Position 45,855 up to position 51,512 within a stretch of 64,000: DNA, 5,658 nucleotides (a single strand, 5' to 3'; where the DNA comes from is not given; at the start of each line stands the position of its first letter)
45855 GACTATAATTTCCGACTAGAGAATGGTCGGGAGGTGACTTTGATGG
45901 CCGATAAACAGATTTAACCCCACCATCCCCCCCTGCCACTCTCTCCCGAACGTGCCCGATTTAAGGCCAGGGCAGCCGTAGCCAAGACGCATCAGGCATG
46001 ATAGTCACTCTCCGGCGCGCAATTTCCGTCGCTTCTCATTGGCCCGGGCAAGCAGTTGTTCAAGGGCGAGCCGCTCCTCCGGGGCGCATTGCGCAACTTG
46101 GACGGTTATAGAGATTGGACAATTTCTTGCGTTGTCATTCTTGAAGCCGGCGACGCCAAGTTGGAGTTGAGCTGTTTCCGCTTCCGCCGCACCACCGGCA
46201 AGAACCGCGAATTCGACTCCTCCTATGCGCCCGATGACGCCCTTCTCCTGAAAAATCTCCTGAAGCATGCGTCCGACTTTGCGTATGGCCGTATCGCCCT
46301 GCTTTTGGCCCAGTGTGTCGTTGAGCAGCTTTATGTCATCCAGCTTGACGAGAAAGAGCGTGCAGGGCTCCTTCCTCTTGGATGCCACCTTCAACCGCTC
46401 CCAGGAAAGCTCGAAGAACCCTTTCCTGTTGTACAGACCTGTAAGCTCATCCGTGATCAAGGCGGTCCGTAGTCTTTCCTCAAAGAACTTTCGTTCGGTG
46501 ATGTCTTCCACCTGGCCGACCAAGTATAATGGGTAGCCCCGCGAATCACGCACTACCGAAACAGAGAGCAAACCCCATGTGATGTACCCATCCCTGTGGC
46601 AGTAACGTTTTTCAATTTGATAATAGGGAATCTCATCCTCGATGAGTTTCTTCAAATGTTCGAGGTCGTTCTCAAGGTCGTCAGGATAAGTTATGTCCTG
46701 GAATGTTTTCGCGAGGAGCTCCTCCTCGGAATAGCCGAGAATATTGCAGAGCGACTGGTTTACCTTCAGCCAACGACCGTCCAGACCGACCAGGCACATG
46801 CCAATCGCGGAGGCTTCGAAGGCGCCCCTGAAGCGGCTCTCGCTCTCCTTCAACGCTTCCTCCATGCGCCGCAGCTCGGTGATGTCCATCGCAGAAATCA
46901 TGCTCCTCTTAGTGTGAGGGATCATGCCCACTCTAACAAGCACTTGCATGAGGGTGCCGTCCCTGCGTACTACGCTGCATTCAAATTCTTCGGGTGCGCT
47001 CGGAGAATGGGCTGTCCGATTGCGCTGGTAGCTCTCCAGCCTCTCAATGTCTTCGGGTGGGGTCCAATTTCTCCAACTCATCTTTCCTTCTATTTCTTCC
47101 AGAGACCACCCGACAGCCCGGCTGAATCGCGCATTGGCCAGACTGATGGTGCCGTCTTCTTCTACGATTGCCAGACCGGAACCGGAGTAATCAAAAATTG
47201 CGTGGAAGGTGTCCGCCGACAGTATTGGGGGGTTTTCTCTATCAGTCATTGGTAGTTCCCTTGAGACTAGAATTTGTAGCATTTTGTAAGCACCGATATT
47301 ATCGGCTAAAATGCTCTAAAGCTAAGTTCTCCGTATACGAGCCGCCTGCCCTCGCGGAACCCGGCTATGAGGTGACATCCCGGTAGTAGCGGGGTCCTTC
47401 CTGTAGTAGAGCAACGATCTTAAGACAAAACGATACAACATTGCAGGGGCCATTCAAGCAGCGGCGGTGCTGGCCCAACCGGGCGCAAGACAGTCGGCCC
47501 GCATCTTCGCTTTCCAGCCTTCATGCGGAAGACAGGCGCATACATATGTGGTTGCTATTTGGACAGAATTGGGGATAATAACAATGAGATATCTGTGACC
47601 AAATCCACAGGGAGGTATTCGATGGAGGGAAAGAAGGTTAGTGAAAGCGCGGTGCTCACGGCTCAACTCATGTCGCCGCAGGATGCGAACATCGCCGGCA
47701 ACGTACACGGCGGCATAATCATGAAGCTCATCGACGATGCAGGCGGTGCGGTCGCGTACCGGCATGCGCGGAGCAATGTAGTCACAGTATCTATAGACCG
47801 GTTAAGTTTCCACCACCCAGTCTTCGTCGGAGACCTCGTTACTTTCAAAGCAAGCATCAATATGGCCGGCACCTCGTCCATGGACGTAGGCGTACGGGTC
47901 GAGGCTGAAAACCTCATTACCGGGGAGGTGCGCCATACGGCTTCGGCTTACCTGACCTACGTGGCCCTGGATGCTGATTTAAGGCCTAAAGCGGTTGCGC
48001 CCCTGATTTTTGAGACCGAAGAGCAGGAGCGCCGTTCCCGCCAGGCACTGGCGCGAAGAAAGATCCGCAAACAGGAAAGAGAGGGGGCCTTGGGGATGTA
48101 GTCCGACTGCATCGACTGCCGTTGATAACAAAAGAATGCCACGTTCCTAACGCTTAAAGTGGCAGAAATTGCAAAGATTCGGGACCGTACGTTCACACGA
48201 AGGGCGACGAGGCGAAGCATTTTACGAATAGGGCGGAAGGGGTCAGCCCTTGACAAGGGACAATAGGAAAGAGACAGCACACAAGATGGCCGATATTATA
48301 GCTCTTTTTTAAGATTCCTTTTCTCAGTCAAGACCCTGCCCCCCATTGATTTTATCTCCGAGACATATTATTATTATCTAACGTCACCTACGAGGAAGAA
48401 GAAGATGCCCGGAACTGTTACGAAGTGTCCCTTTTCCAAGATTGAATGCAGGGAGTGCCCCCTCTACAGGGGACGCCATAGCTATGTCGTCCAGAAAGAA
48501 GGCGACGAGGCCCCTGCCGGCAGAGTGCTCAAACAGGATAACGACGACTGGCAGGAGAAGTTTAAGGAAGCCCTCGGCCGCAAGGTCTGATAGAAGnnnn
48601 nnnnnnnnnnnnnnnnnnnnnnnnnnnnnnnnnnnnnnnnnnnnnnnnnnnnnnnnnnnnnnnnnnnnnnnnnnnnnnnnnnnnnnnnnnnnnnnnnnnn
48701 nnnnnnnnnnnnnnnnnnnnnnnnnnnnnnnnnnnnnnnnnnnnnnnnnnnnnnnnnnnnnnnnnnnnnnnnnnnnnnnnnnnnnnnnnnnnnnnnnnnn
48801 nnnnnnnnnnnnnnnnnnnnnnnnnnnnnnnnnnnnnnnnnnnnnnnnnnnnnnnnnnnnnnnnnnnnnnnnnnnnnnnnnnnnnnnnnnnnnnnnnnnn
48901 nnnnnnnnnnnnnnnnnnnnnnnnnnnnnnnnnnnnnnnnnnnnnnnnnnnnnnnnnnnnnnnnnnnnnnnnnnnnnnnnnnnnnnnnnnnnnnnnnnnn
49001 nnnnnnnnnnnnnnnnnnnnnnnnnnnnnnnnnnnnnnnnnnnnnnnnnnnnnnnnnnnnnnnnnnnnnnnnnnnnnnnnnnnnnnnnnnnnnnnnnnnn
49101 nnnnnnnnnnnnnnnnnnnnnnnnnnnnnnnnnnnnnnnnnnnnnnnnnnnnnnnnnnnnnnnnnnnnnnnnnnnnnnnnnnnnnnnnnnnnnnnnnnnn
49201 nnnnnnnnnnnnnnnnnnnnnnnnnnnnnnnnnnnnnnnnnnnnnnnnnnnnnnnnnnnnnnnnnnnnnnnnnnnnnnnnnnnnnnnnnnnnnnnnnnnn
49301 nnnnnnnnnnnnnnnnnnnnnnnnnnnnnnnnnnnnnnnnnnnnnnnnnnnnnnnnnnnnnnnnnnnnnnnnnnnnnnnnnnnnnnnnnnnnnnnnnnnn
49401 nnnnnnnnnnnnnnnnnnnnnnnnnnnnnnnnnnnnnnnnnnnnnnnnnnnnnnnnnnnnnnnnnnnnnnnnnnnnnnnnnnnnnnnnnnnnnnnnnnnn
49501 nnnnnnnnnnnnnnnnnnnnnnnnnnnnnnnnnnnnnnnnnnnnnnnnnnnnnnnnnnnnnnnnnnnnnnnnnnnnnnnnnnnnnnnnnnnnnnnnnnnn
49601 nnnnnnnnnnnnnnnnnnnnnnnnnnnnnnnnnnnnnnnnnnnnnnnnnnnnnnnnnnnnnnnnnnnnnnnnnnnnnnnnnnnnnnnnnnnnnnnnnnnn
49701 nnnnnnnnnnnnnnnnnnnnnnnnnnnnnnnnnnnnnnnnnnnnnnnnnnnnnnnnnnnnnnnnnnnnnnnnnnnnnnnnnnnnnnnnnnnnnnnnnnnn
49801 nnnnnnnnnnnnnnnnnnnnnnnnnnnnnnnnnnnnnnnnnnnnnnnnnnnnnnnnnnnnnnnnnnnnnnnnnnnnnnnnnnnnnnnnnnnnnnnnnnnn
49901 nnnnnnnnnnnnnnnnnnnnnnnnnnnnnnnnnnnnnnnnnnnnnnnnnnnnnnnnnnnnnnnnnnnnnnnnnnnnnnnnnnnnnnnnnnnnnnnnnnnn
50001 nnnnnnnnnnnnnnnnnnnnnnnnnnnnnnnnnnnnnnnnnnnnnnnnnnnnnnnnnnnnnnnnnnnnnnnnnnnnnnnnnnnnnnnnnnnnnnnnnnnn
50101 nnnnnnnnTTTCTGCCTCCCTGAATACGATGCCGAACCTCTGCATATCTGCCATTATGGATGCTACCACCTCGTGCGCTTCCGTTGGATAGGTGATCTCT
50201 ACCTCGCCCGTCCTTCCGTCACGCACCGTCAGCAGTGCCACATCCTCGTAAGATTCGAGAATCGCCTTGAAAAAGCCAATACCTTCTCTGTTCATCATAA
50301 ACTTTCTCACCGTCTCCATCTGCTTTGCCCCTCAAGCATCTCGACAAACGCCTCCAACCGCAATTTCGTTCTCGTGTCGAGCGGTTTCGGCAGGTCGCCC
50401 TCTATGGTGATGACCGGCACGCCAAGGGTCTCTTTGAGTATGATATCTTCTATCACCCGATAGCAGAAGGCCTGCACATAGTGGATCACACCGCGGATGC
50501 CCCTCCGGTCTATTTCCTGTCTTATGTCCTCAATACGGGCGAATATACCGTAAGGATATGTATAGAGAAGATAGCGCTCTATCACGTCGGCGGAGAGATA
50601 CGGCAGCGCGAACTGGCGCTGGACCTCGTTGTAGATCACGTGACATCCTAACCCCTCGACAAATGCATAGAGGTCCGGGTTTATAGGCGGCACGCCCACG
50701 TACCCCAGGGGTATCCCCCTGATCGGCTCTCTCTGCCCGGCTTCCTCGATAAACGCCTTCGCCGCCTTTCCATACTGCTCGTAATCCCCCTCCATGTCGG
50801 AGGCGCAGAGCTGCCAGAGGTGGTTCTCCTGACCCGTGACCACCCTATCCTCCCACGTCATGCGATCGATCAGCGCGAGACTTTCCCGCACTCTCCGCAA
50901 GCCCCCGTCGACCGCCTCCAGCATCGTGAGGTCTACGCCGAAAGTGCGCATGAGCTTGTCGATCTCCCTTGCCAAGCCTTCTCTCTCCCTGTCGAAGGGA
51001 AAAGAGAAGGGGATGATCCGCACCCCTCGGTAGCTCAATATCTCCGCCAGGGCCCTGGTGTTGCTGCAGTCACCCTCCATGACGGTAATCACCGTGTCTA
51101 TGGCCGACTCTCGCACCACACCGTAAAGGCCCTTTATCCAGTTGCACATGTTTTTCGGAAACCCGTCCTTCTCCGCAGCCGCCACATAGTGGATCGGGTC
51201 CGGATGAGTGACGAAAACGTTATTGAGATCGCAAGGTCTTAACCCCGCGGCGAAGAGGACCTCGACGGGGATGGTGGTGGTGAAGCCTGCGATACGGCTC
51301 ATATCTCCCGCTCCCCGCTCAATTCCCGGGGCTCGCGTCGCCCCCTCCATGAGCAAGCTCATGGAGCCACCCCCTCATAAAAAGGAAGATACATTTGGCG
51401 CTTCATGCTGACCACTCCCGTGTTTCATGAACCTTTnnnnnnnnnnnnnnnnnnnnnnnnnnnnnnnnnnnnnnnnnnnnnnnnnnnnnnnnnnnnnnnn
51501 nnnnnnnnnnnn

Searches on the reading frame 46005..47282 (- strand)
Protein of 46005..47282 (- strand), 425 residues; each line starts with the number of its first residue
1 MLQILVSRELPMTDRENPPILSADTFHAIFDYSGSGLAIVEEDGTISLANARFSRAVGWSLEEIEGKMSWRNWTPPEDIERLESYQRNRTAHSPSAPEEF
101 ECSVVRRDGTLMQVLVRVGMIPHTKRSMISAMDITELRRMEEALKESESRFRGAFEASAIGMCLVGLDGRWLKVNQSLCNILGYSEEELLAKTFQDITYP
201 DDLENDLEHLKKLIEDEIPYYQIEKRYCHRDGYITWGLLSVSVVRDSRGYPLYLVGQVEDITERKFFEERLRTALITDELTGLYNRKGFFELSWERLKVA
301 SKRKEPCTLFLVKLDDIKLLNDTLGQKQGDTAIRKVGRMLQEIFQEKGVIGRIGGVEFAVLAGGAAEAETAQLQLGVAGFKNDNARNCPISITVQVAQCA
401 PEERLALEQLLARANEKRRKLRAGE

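Call 39: search_protein_families(library=pfam, proteins=[window:46005-47282:-], max_evalue=0.001)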
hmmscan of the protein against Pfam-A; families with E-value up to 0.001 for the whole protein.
window:46005-47282:- (425 aa): 6 families
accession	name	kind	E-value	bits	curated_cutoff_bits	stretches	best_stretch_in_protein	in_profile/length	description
PF08447.18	PAS_3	-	3.5e-22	78.9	25.6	2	173-256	3-87/89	PAS fold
PF00989.32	PAS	-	4.3e-21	75.5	22.6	2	150-261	2-113/113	PAS fold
PF00990.26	GGDEF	-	3.1e-20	73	23.8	1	277-418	3-151/161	Diguanylate cyclase, GGDEF domain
PF13426.13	PAS_9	-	5.6e-19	68.8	27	2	161-263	3-103/103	PAS domain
PF08448.16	PAS_4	-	2.4e-17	63.6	23.1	2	155-265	1-109/110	PAS fold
PF13188.13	PAS_8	-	2.2e-12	46.9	21.8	1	150-204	2-56/65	PAS domain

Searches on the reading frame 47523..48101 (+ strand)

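Call 39: search_protein_families(library=pfam, proteins=[window:47523-48101:+], max_evalue=0.001)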
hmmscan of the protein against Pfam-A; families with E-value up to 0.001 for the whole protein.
window:47523-48101:+ (192 aa): 1 family
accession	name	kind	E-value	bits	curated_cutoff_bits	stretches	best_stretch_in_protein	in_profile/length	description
PF03061.28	4HBT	-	6.5e-19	68.5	20.6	1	59-130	2-74/79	Thioesterase superfamily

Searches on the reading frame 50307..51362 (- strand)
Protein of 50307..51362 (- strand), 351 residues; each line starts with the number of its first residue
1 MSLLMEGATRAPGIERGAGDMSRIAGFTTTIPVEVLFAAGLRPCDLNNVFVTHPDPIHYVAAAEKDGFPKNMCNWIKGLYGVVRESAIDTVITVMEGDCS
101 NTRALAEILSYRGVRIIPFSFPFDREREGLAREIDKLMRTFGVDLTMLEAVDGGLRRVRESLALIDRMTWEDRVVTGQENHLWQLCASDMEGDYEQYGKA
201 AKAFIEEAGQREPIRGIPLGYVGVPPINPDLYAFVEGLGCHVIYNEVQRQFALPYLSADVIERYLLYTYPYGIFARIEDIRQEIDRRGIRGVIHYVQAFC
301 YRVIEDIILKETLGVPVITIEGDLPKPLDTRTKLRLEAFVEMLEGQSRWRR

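Call 39: search_protein_families(library=pfam, proteins=[window:50307-51362:-], max_evalue=0.001)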
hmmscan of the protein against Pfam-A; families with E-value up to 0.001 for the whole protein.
window:50307-51362:- (351 aa): 1 family
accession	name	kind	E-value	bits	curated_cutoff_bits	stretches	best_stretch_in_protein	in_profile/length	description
PF06050.19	HGD-D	-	6e-29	102.1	28.4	1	29-343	2-342/342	2-hydroxyglutaryl-CoA dehydratase, D-component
